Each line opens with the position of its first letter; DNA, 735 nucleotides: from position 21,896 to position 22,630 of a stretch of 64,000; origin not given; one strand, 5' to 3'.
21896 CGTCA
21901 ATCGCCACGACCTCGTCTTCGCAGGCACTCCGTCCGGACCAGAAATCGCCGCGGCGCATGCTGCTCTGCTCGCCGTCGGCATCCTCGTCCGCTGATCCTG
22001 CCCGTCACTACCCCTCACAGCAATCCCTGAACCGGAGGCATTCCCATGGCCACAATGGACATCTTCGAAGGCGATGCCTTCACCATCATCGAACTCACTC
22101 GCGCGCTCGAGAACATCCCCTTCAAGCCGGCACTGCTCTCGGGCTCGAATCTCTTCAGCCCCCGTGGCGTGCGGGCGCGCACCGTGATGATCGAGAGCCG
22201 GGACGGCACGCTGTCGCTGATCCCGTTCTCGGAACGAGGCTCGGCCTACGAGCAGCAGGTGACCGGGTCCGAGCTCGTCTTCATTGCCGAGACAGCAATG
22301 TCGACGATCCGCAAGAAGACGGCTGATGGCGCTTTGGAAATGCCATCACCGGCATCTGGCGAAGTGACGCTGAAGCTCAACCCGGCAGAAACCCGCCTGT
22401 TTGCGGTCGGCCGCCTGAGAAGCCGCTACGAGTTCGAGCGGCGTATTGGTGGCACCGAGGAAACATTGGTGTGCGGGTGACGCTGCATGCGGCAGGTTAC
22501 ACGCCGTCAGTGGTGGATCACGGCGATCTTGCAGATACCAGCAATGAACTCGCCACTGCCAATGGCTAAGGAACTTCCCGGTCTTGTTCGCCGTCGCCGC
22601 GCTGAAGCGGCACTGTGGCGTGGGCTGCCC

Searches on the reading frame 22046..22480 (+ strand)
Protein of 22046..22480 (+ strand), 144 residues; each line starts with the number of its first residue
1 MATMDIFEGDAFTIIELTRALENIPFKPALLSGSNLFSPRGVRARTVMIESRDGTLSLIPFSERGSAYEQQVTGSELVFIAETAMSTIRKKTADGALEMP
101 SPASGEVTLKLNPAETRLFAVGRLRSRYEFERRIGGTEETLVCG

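Call 23: search_protein_families(library=pfam, proteins=[window:22046-22480:+])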
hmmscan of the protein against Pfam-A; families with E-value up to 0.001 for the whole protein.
window:22046-22480:+ (144 aa): 1 family
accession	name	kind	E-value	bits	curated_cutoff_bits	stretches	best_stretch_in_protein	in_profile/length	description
PF03864.22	Phage_cap_E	-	1.4e-07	31.4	22.9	1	16-68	4-56/329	Phage major capsid protein E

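Call 24: search_protein_families(library=phrogs, proteins=[window:22046-22480:+])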
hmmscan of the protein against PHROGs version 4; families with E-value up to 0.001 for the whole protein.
window:22046-22480:+ (144 aa): 1 family
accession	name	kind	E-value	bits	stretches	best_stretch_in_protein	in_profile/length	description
phrog_29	-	head and packaging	0.00012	22.4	1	1-67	18-84/439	major head protein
